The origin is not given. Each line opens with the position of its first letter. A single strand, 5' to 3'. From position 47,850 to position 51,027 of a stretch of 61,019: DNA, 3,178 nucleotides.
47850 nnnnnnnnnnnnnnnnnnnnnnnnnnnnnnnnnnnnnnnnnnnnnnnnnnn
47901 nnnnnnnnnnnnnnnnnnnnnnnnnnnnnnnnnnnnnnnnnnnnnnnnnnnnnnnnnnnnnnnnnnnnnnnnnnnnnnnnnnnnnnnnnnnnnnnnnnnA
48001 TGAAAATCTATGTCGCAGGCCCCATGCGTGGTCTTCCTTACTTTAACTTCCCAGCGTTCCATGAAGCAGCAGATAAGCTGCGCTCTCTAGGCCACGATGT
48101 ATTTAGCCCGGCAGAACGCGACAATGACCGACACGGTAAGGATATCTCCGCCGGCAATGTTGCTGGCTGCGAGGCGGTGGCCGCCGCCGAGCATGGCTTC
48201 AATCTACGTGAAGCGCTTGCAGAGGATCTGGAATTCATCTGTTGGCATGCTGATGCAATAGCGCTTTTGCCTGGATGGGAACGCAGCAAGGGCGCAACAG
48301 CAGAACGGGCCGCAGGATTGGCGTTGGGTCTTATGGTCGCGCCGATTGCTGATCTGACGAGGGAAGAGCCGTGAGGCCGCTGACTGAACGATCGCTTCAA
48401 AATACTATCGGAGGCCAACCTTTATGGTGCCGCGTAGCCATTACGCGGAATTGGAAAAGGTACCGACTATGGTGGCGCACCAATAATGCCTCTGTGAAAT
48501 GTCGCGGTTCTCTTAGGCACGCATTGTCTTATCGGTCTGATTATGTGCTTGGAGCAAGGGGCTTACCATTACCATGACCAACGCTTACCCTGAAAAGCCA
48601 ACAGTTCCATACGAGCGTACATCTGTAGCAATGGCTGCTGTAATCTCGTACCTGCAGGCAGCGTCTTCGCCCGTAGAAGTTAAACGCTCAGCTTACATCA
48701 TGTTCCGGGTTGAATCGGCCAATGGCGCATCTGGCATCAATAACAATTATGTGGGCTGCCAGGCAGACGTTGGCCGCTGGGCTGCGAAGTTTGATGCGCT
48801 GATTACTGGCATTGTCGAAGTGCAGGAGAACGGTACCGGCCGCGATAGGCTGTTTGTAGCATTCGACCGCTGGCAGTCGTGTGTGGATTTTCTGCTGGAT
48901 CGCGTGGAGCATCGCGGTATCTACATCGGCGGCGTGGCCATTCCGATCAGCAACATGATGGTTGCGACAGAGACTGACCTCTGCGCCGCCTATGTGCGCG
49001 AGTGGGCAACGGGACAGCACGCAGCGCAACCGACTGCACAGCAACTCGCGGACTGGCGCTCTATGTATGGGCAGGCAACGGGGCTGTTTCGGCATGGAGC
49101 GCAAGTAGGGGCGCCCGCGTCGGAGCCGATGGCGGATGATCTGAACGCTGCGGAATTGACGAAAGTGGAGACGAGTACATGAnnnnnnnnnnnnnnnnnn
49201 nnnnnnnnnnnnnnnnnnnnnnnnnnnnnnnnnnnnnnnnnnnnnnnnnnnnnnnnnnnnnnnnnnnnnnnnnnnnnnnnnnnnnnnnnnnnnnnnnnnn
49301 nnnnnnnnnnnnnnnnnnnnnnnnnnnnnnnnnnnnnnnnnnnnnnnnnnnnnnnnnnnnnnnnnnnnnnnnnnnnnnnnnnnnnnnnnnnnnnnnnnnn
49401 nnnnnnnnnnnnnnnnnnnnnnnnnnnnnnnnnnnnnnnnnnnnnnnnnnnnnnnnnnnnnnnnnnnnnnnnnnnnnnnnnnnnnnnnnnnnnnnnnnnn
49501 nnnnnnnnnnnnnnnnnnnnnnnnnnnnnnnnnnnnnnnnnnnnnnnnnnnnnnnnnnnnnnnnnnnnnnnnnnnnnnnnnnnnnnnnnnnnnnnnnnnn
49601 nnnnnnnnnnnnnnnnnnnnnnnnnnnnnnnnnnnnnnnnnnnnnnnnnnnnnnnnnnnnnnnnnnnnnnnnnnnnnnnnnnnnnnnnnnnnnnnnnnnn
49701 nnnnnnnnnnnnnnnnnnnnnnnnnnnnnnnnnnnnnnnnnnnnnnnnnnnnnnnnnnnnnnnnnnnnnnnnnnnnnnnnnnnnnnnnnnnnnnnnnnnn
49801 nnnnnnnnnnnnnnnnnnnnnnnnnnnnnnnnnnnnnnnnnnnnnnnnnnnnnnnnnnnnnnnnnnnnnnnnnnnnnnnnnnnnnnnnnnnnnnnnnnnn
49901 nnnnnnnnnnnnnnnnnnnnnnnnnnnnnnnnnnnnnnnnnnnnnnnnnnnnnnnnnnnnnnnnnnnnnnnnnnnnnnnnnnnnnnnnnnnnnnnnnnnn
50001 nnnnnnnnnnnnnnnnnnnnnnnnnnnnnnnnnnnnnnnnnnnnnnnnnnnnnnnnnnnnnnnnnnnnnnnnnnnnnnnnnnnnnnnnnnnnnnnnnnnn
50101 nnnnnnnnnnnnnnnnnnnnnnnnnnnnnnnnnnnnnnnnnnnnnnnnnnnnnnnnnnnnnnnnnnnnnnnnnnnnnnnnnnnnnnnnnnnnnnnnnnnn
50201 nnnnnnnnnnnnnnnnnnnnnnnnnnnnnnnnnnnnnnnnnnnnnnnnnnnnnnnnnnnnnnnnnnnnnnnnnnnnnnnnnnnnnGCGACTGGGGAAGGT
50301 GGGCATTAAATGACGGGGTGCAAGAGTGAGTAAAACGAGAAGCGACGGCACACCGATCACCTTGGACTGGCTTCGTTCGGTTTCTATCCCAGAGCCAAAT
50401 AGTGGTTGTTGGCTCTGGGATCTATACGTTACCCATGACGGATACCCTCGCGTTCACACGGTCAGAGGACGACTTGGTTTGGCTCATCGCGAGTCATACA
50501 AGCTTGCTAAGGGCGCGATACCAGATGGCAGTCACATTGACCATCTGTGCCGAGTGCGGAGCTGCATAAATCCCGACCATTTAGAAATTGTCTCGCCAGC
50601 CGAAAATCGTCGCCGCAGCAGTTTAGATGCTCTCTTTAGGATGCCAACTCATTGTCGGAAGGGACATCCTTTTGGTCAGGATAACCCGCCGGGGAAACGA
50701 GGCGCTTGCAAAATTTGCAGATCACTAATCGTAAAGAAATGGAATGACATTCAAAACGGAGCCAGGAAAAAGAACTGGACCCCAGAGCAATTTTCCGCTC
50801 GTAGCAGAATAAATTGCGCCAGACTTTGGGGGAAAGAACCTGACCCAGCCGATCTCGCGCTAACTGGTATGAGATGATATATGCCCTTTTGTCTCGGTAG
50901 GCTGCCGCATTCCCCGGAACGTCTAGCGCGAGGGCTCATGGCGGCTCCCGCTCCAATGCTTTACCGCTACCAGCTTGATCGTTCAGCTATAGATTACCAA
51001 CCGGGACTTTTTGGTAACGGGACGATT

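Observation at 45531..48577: Start/stop-coupled accessory chain: HTH-metallophosphoesterase, HExxH protein, Zn-ribbon, unknown, dNTP-diphosphohydrolase-like, DUF4406-like and a basic ORF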

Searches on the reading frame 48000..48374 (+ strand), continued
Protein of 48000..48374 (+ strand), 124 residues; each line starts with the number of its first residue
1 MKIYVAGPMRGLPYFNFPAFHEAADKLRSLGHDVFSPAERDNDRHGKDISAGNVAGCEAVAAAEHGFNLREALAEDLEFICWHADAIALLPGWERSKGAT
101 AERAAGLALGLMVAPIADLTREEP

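Call 59: search_solved_structures(query=A4, max_evalue=10, show_alignments=3)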
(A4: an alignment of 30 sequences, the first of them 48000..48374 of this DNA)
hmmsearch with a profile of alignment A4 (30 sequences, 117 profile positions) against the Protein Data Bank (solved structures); distinct sequences matched with E-value up to 10: 6.
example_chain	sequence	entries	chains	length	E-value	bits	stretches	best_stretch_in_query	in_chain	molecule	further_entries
6evs_A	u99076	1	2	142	0.22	14.8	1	2-41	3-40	N-deoxyribosyltransferase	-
1t1j_A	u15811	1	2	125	0.96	12.7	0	87-104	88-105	hypothetical protein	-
6jd9_A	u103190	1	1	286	0.99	12.7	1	15-38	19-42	Alpha/beta hydrolase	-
3w9u_A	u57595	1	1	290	1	12.7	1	15-38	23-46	Putative lipase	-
4gw3_A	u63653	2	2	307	1.1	12.5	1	15-38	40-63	Putative lipase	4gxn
7m5h_A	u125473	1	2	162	1.3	12.3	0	74-115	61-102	Nucleoside 2-deoxyribosyltransferase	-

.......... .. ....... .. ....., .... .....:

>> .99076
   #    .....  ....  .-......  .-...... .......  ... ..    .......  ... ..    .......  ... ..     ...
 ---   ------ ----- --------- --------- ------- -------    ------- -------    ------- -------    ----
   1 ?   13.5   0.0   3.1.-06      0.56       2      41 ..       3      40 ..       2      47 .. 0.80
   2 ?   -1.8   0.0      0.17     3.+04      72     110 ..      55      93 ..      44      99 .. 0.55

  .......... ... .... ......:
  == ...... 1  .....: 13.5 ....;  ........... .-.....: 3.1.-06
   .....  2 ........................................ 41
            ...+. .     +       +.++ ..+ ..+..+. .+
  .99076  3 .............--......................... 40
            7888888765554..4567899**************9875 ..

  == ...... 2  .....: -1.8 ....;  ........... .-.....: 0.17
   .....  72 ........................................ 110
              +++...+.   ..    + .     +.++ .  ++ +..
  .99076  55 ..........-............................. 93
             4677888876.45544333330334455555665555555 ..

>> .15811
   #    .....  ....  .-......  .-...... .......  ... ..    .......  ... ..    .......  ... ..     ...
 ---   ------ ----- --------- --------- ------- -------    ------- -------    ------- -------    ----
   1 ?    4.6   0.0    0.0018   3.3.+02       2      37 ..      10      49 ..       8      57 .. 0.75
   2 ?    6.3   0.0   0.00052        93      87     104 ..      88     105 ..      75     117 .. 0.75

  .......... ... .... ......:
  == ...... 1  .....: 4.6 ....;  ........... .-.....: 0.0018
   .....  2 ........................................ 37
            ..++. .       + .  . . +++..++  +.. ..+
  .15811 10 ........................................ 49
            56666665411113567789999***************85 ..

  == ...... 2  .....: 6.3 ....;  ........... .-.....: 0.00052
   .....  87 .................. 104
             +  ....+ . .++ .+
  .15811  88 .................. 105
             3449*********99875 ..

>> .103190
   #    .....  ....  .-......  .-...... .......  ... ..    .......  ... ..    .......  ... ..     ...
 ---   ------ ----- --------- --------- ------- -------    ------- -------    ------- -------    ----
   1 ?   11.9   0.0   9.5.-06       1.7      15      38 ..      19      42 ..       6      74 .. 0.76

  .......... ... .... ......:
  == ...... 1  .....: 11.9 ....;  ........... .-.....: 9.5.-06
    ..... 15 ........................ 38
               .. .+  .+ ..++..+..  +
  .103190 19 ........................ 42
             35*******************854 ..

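Call 71: predict_structure(alignment_id=A5)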
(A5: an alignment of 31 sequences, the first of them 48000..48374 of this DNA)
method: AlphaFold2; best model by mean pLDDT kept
length: 124 residues; sequences in the alignment: 31
mean_pLDDT: 90.9   pTM: 0.86
mean pLDDT of the five models: 90.9, 85.9, 85.9, 85.2, 83.1
residues with pLDDT >= 90: 83; 70-90: 37; 50-70: 4; < 50: 0
segments of 3 or more residues with pLDDT < 50: none
pLDDT, mean of each block of 10 residues (from residue 1): 96 90 98 96 84 75 78 94 99 96 99 97 69
secondary structure, 60 per line:
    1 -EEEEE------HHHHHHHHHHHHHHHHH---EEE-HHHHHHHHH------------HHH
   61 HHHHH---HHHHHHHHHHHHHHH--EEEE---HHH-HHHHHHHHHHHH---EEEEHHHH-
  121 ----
elements in order: E2-6 H13-29 E33-35 H37-45 H58-65 H69-83 E86-89 H97-108 E112-115 H116-119

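Call 74: fold_search(model_id=the predicted structure, library=pdb)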
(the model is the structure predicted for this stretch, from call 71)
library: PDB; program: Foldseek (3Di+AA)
matches with E <= 10: 832; with E <= 0.001: 1
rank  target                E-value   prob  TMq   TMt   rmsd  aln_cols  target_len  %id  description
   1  8pqs_D                6.6e-04  1.00  0.58  0.48   4.3       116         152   19  Nucleoside 2'deoxyribosyltransferase from Chroococcidiopsis thermalis PCC 7203 E88A Mutant (released 2024-02-21)
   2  8pqr_D                1.3e-03  1.00  0.60  0.50   4.3       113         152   20  Nucleoside 2'deoxyribosyltransferase from Chroococcidiopsis thermalis PCC 7203 WT bound to DAD_Immucillin-H (released 2024-02-21)
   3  2a0k_A                1.5e-03  1.00  0.58  0.47   4.7       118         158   19  Crystal structure of Nucleoside 2-deoxyribosyltransferase from Trypanosoma brucei at 1.8 A resolution (released 2005-07-26)
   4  8pqq_D                1.7e-03  1.00  0.60  0.50   4.2       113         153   18  Nucleoside 2'deoxyribosyltransferase from Chroococcidiopsis thermalis PCC 7203 E88Q Mutant bound to Clofarabine (released 2024-02-21)
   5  8pqq_A                1.7e-03  1.00  0.59  0.48   4.9       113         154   18  Nucleoside 2'deoxyribosyltransferase from Chroococcidiopsis thermalis PCC 7203 E88Q Mutant bound to Clofarabine (released 2024-02-21)
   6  8pqr_A                2.0e-03  1.00  0.59  0.48   4.3       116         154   19  Nucleoside 2'deoxyribosyltransferase from Chroococcidiopsis thermalis PCC 7203 WT bound to DAD_Immucillin-H (released 2024-02-21)
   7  8pqs_A                2.3e-03  1.00  0.57  0.48   5.0       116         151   17  Nucleoside 2'deoxyribosyltransferase from Chroococcidiopsis thermalis PCC 7203 E88A Mutant (released 2024-02-21)
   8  9emx_C                2.4e-03  1.00  0.59  0.48   4.1       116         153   19  Nucleoside 2'deoxyribosyltransferase from Chroococcidiopsis thermalis PCC 7203 Double Mutant Y7F A9S bound to Cordycep (released 2025-05-07)
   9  4jel                  2.4e-03  1.00  0.59  0.49   3.6       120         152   18  Structure of MilB Streptomyces rimofaciens CMP N-glycosidase (released 2013-09-11)
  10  8pqt_A                2.8e-03  1.00  0.56  0.46   5.6       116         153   20  Nucleoside 2'deoxyribosyltransferase from Chroococcidiopsis thermalis PCC 7203 WT bound to Bis-Tris (released 2024-02-21)
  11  8pqp_A                2.8e-03  1.00  0.53  0.44   5.5       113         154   18  Nucleoside 2'deoxyribosyltransferase from Chroococcidiopsis thermalis PCC 7203 D62N Mutant bound to ImmH-Forodesine (released 2024-02-21)
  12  4ohb                  3.2e-03  1.00  0.59  0.47   3.5       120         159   18  Crystal structure of MilB E103A in complex with 5-hydroxymethylcytidine 5'-monophosphate (hmCMP) from Streptomyces rimof (released 2014-06-25)
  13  9emx_A                3.2e-03  1.00  0.53  0.45   5.2       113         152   17  Nucleoside 2'deoxyribosyltransferase from Chroococcidiopsis thermalis PCC 7203 Double Mutant Y7F A9S bound to Cordycep (released 2025-05-07)
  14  6evs_A                3.4e-03  1.00  0.55  0.51   4.9       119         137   29  Characterization of 2-deoxyribosyltransferase from psychrotolerant bacterium Bacillus psychrosaccharolyticus: a suitab (released 2018-11-14)
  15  9emw_D                4.1e-03  1.00  0.60  0.50   2.8       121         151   16  Nucleoside 2'deoxyribosyltransferase from Chroococcidiopsis thermalis PCC 7203 Y7F Mutant bound to ImmH-Forodesine (released 2025-05-14)
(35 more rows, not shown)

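Call 84: search_protein_families(library=padloc, proteins=[window:48000-48374:+], max_evalue=0.1)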
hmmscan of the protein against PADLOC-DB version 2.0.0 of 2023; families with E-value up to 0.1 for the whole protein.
window:48000-48374:+ (124 aa): 0 families

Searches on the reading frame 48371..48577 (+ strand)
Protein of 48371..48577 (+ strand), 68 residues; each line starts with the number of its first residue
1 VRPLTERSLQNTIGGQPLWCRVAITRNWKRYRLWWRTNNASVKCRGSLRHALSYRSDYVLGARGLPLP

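Call 4: search_protein_families(library=pfam, proteins=[window:48371-48577:+], max_evalue=0.1)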
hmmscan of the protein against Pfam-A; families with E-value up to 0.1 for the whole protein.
window:48371-48577:+ (68 aa): 1 family
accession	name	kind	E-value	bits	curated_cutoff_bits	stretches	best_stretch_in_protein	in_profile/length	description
PF18124.7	Kindlin_2_N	-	0.084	13.5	23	1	21-39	43-61/89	Kindlin-2 N-terminal domain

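Call 5: search_protein_families(library=phrogs, proteins=[window:48371-48577:+], max_evalue=0.01)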
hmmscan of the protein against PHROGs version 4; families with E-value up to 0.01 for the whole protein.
window:48371-48577:+ (68 aa): 0 families

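Call 6: search_protein_families(library=ncbifam, proteins=[window:48371-48577:+], max_evalue=0.01)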
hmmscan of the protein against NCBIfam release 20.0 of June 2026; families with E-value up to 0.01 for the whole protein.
window:48371-48577:+ (68 aa): 0 families

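Call 84: search_protein_families(library=padloc, proteins=[window:48371-48577:+], max_evalue=0.1)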
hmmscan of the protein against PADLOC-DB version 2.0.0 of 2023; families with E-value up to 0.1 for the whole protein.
window:48371-48577:+ (68 aa): 0 families

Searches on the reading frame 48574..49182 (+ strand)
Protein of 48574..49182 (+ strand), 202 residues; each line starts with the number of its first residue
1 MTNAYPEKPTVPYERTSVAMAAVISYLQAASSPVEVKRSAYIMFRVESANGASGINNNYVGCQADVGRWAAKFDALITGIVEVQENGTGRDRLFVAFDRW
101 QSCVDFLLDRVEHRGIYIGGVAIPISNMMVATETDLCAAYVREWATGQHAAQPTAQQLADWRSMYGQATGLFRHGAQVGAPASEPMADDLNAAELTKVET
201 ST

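Call 4: search_protein_families(library=pfam, proteins=[window:48574-49182:+], max_evalue=0.1)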
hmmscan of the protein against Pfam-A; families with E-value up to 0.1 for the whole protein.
window:48574-49182:+ (202 aa): 0 families

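Call 5: search_protein_families(library=phrogs, proteins=[window:48574-49182:+], max_evalue=0.01)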
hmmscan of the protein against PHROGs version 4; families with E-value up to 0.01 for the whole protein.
window:48574-49182:+ (202 aa): 0 families

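Call 6: search_protein_families(library=ncbifam, proteins=[window:48574-49182:+], max_evalue=0.01)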
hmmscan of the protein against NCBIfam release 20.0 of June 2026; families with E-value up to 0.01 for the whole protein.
window:48574-49182:+ (202 aa): 0 families

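Call 84: search_protein_families(library=padloc, proteins=[window:48574-49182:+], max_evalue=0.1)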
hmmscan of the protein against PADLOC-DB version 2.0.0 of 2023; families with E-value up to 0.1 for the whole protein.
window:48574-49182:+ (202 aa): 0 families

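Call 93: search_protein_representatives(protein=window:48574-49182:+)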
Query: 202 residues. Proteins with E-value up to 0.001 (for the whole library): 125; up to 1e-10: 97; up to 1e-30: 32. The best 125 are listed.
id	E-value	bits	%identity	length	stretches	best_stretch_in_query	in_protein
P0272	1.5e-58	213.9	59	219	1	3-185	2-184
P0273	5.0e-53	195.9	53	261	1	1-172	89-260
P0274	4.4e-52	192.8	53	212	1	3-194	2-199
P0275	5.5e-50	186.0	51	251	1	1-176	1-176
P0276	5.8e-48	179.4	47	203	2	3-157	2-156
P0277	4.0e-47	176.6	46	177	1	1-173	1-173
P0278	1.1e-46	175.2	49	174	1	1-172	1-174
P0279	1.1e-42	162.2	51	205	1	33-196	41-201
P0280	2.4e-40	154.5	44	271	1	1-186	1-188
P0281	3.1e-40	154.2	46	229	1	2-172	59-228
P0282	3.7e-40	153.9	46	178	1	3-172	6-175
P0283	3.5e-38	147.5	43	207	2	2-147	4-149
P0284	4.4e-38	147.1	47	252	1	2-172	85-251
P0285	4.6e-37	143.8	44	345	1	2-173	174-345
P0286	7.7e-37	143.1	44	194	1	3-166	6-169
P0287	2.2e-36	141.6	40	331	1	2-171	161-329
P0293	3.6e-34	134.4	41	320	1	3-168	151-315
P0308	9.4e-30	120.0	43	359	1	2-155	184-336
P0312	6.0e-28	114.1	38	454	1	2-189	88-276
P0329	4.8e-23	98.1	39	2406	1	41-172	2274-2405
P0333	1.1e-20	90.5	36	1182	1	4-171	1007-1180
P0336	3.9e-19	85.4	38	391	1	3-171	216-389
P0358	5.9e-13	65.2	39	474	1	2-117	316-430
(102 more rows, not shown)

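Call 94: search_protein_families(library=pfam, proteins=[P0273, P0285, P0287, P0293, P0308, P0312, P0329, P0333, P0336, P0358], max_evalue=0.001)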
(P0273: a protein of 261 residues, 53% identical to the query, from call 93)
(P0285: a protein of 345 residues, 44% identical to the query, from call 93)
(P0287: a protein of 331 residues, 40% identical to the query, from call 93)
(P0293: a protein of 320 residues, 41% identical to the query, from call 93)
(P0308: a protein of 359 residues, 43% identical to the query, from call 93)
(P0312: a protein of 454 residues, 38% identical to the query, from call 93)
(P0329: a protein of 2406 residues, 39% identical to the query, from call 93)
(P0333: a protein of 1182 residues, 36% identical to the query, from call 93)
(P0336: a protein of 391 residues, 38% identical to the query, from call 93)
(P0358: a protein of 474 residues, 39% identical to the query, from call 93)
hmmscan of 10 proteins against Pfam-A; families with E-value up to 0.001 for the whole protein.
P0273 (261 aa): 0 families

P0285 (345 aa): 1 family
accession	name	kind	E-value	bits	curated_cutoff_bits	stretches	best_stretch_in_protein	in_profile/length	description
PF10908.13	Tlde1_dom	-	5.6e-09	36.9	30.1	1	22-103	5-97/120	Tlde1 domain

P0287 (331 aa): 0 families

P0293 (320 aa): 0 families

P0308 (359 aa): 0 families

P0312 (454 aa): 2 families
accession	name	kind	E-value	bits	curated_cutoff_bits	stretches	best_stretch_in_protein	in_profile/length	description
PF05257.22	CHAP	-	3.9e-07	30.9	26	1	331-429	5-81/81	CHAP domain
PF08239.17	SH3_3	-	2.1e-05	25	27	1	11-61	2-49/54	Bacterial SH3 domain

P0329 (2406 aa): 1 family
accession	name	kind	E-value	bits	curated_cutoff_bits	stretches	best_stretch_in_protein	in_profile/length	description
PF20186.3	DUF6549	-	0.00012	22.5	27.4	1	2155-2274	8-125/167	Family of unknown function (DUF6549)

P0333 (1182 aa): 0 families

P0336 (391 aa): 0 families

P0358 (474 aa): 0 families

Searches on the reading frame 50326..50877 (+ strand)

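Call 11: search_protein_families(library=phrogs, proteins=[window:50326-50877:+], max_evalue=0.001)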
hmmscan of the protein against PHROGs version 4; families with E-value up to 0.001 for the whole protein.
window:50326-50877:+ (183 aa): 9 families
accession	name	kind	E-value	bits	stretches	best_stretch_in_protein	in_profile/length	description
phrog_826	-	DNA, RNA and nucleotide metabolism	6.5e-35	122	1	22-147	81-210/281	HNH endonuclease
phrog_3593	-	DNA, RNA and nucleotide metabolism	1.1e-23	85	1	25-98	68-140/210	HNH endonuclease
phrog_1872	-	DNA, RNA and nucleotide metabolism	5.6e-23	82.7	1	10-98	18-109/166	endonuclease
phrog_6254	-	DNA, RNA and nucleotide metabolism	4.6e-20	73.5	1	23-101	9-89/154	HNH endonuclease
phrog_1492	-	DNA, RNA and nucleotide metabolism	4.7e-13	50.1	1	36-149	94-217/414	HNH endonuclease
phrog_59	-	DNA, RNA and nucleotide metabolism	2.5e-12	47.9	1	27-157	157-281/423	HNH endonuclease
phrog_99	-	DNA, RNA and nucleotide metabolism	1.8e-10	42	1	35-100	145-207/383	HNH endonuclease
phrog_4842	-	DNA, RNA and nucleotide metabolism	1.5e-08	35.6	1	25-91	74-140/154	HNH endonuclease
phrog_10495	-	DNA, RNA and nucleotide metabolism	1e-06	29.8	1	63-98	20-55/63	HNH endonuclease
